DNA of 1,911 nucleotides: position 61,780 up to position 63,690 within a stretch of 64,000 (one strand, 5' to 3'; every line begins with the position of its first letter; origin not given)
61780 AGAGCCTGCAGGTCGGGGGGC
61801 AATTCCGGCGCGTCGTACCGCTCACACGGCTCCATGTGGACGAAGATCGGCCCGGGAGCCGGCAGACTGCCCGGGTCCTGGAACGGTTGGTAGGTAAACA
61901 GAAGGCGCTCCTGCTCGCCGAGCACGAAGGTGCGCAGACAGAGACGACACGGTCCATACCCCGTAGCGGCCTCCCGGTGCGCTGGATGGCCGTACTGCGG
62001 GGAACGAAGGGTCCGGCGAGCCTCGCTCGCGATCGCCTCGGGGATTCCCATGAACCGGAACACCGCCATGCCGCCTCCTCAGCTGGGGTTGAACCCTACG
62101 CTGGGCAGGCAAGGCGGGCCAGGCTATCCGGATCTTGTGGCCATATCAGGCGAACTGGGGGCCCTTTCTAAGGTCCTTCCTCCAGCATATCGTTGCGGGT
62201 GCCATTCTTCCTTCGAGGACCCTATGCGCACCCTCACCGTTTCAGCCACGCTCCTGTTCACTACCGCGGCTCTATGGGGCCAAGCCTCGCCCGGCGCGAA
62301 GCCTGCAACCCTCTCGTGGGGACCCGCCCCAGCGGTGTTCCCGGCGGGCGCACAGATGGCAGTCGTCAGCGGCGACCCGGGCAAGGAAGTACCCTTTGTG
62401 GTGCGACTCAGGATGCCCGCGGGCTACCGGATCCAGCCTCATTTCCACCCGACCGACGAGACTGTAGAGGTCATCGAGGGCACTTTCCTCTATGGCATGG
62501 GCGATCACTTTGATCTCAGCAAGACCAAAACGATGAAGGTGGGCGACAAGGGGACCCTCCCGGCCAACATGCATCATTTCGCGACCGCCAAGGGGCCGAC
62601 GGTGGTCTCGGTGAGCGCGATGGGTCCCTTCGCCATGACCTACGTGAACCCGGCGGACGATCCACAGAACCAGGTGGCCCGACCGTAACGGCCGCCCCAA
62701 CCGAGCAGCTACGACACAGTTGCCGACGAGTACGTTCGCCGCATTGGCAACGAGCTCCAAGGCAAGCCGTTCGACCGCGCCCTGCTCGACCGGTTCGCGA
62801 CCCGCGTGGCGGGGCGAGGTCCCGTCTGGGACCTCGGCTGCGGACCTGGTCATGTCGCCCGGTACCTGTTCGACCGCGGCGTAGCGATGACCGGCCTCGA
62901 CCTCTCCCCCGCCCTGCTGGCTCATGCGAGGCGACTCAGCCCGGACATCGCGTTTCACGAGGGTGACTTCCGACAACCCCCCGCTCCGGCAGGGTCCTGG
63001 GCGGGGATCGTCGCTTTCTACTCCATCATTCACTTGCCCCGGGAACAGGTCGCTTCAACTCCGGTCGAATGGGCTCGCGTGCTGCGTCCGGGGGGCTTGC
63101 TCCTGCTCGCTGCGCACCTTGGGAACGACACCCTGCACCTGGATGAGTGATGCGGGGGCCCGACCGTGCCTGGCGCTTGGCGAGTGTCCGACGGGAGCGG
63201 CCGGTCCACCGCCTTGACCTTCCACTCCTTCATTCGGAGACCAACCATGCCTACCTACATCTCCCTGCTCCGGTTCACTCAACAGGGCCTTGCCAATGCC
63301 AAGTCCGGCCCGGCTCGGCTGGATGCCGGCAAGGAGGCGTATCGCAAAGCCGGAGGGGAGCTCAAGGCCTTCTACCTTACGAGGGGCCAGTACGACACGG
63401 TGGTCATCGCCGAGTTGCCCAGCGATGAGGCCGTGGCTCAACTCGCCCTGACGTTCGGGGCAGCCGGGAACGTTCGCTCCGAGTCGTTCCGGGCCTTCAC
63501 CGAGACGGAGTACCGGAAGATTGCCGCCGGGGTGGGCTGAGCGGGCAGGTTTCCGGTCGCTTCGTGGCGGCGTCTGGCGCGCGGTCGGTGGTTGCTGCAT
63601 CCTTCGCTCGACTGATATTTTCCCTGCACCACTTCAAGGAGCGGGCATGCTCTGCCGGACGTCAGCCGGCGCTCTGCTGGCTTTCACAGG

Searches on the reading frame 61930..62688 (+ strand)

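Call 82: search_protein_families(library=pfam, proteins=[window:61930-62688:+], max_evalue=0.001)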
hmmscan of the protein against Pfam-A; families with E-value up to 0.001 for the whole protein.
window:61930-62688:+ (252 aa): 2 families
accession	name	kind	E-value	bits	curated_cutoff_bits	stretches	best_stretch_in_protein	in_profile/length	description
PF07883.17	Cupin_2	-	0.00016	21.7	27.2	1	160-224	3-62/70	Cupin domain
PF12973.13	Cupin_7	-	0.00019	21.6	27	1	126-192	9-70/105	ChrR Cupin-like domain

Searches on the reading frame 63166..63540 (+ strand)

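Call 82: search_protein_families(library=pfam, proteins=[window:63166-63540:+], max_evalue=0.001)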
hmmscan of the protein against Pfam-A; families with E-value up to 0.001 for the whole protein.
window:63166-63540:+ (124 aa): 1 family
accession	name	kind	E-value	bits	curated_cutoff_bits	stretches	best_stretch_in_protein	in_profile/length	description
PF08734.17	GYD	-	2.5e-26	91.9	31.4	1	31-119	1-90/91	GYD domain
